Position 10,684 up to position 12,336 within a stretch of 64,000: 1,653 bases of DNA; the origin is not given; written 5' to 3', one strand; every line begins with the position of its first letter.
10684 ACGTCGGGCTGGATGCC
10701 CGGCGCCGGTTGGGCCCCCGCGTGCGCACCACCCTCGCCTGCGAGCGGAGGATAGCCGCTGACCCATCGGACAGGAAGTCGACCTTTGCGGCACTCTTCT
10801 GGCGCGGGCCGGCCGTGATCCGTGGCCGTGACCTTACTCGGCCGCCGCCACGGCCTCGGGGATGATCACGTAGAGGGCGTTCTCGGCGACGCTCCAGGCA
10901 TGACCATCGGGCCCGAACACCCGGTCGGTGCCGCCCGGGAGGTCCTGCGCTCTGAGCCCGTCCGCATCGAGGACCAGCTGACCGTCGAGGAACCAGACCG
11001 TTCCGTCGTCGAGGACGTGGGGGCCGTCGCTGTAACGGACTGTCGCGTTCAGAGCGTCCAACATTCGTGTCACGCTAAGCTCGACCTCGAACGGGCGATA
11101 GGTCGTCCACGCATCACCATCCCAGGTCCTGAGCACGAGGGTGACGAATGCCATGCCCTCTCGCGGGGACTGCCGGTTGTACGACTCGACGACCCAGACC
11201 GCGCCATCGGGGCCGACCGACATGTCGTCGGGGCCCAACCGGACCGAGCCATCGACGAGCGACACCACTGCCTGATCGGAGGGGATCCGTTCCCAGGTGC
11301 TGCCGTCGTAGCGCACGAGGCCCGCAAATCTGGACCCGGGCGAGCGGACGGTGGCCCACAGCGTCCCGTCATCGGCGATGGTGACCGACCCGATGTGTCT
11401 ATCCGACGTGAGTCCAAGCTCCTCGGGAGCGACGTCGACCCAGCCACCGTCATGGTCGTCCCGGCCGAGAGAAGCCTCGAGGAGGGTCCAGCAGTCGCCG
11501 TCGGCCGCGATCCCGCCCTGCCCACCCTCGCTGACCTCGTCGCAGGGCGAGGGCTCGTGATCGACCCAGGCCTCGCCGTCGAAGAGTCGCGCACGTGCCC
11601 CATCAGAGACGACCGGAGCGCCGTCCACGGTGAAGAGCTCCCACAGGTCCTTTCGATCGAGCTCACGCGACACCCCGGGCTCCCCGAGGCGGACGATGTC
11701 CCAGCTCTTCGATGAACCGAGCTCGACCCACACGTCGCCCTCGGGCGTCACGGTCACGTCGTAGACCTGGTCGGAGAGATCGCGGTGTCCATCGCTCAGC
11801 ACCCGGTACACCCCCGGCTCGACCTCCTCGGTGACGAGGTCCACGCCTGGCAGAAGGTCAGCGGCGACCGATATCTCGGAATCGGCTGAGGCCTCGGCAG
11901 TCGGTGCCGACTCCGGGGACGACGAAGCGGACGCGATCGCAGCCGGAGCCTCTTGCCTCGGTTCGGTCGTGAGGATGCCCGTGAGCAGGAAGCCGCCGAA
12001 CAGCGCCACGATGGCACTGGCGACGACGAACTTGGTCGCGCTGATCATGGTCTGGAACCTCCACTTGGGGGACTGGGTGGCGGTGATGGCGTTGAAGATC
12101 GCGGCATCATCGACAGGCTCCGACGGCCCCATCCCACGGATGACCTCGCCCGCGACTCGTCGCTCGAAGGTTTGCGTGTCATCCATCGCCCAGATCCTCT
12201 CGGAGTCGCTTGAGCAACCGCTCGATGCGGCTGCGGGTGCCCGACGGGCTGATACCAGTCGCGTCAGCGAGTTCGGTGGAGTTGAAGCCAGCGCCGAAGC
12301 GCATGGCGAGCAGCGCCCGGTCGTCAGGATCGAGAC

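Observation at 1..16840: Array of four translationally coupled ECF sigma / anti-sigma pairs with large propeller-repeat ectodomains, interleaved with secreted proteins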

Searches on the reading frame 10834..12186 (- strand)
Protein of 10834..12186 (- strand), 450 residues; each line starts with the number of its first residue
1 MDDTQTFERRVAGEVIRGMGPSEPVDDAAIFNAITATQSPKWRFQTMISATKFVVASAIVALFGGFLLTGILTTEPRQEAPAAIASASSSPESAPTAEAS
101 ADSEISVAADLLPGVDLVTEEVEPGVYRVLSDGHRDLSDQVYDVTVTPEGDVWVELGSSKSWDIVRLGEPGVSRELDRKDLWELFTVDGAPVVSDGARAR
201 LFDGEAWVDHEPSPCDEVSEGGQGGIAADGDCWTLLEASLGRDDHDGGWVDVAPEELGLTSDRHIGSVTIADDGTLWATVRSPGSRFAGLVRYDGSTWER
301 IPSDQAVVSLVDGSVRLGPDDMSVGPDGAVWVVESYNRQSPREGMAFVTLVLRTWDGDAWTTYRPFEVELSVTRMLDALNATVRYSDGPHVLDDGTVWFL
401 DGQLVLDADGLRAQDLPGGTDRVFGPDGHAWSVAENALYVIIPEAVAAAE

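Call 6: search_protein_families(library=pfam, proteins=[window:10834-12186:-], max_evalue=0.1)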
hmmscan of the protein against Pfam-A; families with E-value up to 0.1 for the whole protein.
window:10834-12186:- (450 aa): 2 families
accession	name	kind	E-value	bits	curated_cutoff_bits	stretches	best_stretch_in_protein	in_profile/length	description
PF10708.14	DUF2510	-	0.0068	16.5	24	0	351-361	13-23/35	Protein of unknown function (DUF2510)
PF01436.27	NHL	-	0.053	14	20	0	319-337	4-22/28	NHL repeat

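Call 11: find_homologous_proteins(query=window:10834-12186:-, max_evalue=0.001)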
Query window:10834-12186:- (450 aa): 230 proteins with E <= 0.001 among 8000 candidates; the best 120 are listed.
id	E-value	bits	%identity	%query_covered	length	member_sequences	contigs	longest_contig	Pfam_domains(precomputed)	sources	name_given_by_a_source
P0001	1.4e-188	645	72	92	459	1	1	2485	-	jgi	-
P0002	3.8e-124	433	56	89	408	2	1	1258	-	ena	-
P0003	8.6e-119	415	55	90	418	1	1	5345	-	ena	-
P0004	6.8e-115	402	53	90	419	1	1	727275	-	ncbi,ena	-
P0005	1.3e-114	402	61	76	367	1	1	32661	-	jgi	jgi:hypothetical protein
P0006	2.9e-90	321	52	75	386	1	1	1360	-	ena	-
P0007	2.2e-85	305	48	83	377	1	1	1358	-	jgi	jgi:hypothetical protein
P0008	3.4e-82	295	42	100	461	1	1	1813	-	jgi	jgi:hypothetical protein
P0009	1.1e-74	270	43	89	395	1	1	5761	-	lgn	-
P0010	7.1e-72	261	39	100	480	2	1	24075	-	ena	-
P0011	9.2e-72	260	43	100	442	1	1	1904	-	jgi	jgi:hypothetical protein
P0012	2.2e-67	246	39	90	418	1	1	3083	-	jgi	jgi:hypothetical protein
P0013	7.8e-67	244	37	100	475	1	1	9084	-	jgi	-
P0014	2.8e-64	236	41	100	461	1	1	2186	-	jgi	-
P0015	3.5e-64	235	36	100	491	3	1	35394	-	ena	-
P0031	1.2e-46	178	38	70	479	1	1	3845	PF07494.18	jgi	jgi:hypothetical protein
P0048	1.3e-41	161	38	90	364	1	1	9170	-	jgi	jgi:hypothetical protein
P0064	3.0e-37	146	35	100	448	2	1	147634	PF07494.18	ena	-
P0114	4.1e-29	120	34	71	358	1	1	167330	-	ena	-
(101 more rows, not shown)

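Call 12: find_encoding_contigs(protein=P0004, flank=10000, max_places=3)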
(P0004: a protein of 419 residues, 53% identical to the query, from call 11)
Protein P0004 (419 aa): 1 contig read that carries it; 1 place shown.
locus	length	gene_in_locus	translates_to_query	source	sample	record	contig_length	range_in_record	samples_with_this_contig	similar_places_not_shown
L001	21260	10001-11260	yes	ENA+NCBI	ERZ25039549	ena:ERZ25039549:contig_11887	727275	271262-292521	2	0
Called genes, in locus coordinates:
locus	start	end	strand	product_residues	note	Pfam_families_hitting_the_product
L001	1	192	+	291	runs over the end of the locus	-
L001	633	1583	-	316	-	PF00561:Abhydrolase_1, PF12697:Abhydrolase_6, PF12146:Hydrolase_4 (weak)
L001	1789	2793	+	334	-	PF07992:Pyr_redox_2 (faint), PF00070:Pyr_redox (faint), PF01266:DAO (faint), PF01494:FAD_binding_3, PF03486:HI0933_like (faint), PF12831:FAD_oxidored (weak)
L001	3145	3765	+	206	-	PF20128:DUF6518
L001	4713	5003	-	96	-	-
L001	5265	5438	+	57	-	-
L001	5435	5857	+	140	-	-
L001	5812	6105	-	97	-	-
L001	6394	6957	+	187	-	PF07638:Sigma70_ECF (faint), PF04542:Sigma70_r2, PF08281:Sigma70_r4_2, PF04545:Sigma70_r4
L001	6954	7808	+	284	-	-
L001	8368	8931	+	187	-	PF07638:Sigma70_ECF (faint), PF04542:Sigma70_r2, PF08281:Sigma70_r4_2, PF04545:Sigma70_r4 (weak)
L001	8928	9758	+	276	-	-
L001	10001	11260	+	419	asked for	-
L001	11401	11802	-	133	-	-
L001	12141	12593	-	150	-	PF01850:PIN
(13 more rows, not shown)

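Call 25: search_protein_families(library=ncbifam, proteins=[window:10834-12186:-], max_evalue=0.01)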
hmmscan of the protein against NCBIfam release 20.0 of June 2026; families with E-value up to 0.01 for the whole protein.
window:10834-12186:- (450 aa): 0 families

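Call 27: predict_structure(alignment_id=A4)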
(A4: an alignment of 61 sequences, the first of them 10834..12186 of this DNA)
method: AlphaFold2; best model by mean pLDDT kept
length: 450 residues; sequences in the alignment: 61
mean_pLDDT: 81.7   pTM: 0.72
mean pLDDT of the five models: 81.7, 79.5, 79.4, 78.9, 78.1
residues with pLDDT >= 90: 218; 70-90: 139; 50-70: 42; < 50: 51
segments of 3 or more residues with pLDDT < 50: 37-53, 69-94, 96-99
pLDDT, mean of each block of 10 residues (from residue 1): 74 75 71 59 43 49 51 42 43 46 65 95 93 95 95 92 92 76 89 91 94 83 88 93 89 96 95 96 94 97 88 86 94 90 86 96 90 80 75 90 89 80 92 95 78
secondary structure, 60 per line:
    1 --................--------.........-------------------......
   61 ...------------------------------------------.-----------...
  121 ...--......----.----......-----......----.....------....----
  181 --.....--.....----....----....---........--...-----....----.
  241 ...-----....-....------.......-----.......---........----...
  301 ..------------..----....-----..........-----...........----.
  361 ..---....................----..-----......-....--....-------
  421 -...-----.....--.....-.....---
elements in order: H3-18 H27-35 H55-63 E118-123 E126-131 E141-146 E152-157 E162-166 E173-176 E183-187 E190-194 E199-202 E207-210 H214-221 E224-226 E232-235 E240-243 E249-252 H254-257 E264-270 E276-282 E286-293 E298-302 E321-324 E330-339 E345-355 E360-362 E366-371 H372-385 E397-399 E404-407 E410-413 E422-424 E430-434 E437-441 H443-447

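Call 29: fold_search(model_id=the predicted structure, library=pdb)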
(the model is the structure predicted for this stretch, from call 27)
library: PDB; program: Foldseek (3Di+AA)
matches with E <= 10: 894; with E <= 0.001: 167
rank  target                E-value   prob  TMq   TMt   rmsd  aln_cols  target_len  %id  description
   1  4a2m_D                1.5e-08  1.00  0.35  0.24   8.5       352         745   12  Structure of the periplasmic domain of the heparin and heparan sulphate sensing hybrid two component system BT4663 in  (released 2012-05-02)
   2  2z2o_C                6.7e-08  1.00  0.34  0.47   8.2       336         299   16  Crystal Structure of apo virginiamycin B lyase from Staphylococcus aureus (released 2007-06-19)
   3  4a2m_A                1.0e-07  1.00  0.37  0.25   8.3       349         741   12  Structure of the periplasmic domain of the heparin and heparan sulphate sensing hybrid two component system BT4663 in  (released 2012-05-02)
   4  9ext_A                2.3e-06  1.00  0.30  0.35  10.5       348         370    9  Crystal structure of Yeast Clathrin Heavy Chain N-terminal domain bound to APL2/AP-1 Beta peptide (LLDL) (released 2024-11-13)
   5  9exf_D                2.4e-06  1.00  0.31  0.36  10.2       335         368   10  Crystal structure of Yeast Clathrin Heavy Chain N-terminal domain bound to YAP1801 peptide (LIDM) (released 2024-11-13)
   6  3ott_B                2.8e-06  1.00  0.38  0.25   7.4       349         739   12  Crystal Structure of the extracellular domain of the putative one component system BT4673 from B. thetaiotaomicron (released 2011-08-10)
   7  6rek                  4.0e-06  1.00  0.27  0.41   9.2       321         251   13  Crystal structure of Pizza6-SH with Cu2+ (released 2019-07-31)
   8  5oj5_A                4.2e-06  1.00  0.33  0.43   8.6       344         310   13  YCF48 bound to D1 peptide (released 2018-08-08)
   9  5muk                  4.7e-06  1.00  0.27  0.31  12.3       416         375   12  Glycoside Hydrolase BT3686 (released 2017-04-26)
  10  4irt                  5.2e-06  1.00  0.27  0.29  12.6       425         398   11  Crystal structure of a putative neuraminidase (BACOVA_03493) from Bacteroides ovatus ATCC 8483 at 1.74 A resolution (released 2013-03-13)
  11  1jju_B                6.0e-06  1.00  0.32  0.40   9.2       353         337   16  Structure of a Quinohemoprotein Amine Dehydrogenase with a Unique Redox Cofactor and Highly Unusual Crosslinking (released 2001-12-12)
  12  5d9b                  6.0e-06  1.00  0.25  0.32  10.6       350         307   10  Luciferin-regenerating enzyme solved by SIRAS using XFEL (refined against native data) (released 2015-09-23)
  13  6ren_B                8.1e-06  1.00  0.27  0.41   9.3       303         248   14  Crystal structure of 3fPizza6-SH with Zn2+ (released 2019-07-31)
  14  5d9d                  8.1e-06  1.00  0.26  0.35  10.4       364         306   10  Luciferin-regenerating enzyme solved by SAD using synchrotron radiation at room temperature (released 2015-09-23)
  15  6rej                  1.2e-05  1.00  0.27  0.42   9.1       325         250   13  Crystal structure of Pizza6-SH with Zn2+ (released 2019-07-31)
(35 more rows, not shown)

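Call 100: find_encoding_contigs(protein=P0114, flank=3000, max_places=2)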
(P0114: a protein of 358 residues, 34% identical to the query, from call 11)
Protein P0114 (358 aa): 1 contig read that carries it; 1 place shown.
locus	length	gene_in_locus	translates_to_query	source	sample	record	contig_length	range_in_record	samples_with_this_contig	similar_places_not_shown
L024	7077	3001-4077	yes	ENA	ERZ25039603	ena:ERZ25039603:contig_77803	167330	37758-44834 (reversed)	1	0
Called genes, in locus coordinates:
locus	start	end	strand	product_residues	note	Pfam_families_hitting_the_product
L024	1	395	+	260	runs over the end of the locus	PF13360:PQQ_2 (faint)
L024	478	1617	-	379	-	-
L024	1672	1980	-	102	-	-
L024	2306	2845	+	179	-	PF04542:Sigma70_r2, PF08281:Sigma70_r4_2, PF04545:Sigma70_r4 (weak)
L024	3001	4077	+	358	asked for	-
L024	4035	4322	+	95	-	-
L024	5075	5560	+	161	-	-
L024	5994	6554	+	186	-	-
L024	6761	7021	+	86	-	-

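Call 101: find_encoding_contigs(protein=P0048, flank=3000, max_places=2)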
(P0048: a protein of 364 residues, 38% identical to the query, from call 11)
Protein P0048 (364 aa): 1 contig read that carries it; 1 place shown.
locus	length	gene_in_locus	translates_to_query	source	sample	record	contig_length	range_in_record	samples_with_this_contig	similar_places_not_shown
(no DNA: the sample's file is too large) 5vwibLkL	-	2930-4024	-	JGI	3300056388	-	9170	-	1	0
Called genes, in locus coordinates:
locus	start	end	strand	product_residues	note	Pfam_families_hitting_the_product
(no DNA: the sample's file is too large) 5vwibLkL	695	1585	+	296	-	-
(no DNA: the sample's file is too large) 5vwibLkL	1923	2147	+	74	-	-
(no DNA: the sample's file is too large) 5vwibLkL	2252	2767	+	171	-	PF04542:Sigma70_r2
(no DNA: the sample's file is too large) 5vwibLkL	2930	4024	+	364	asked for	-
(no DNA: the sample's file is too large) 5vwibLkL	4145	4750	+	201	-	-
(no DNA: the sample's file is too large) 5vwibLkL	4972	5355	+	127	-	-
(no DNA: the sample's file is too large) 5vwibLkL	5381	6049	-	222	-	PF06055:ExoD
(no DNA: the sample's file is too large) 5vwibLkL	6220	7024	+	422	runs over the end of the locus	PF13527:Acetyltransf_9, PF00583:Acetyltransf_1 (weak), PF17668:Acetyltransf_17, PF13530:SCP2_2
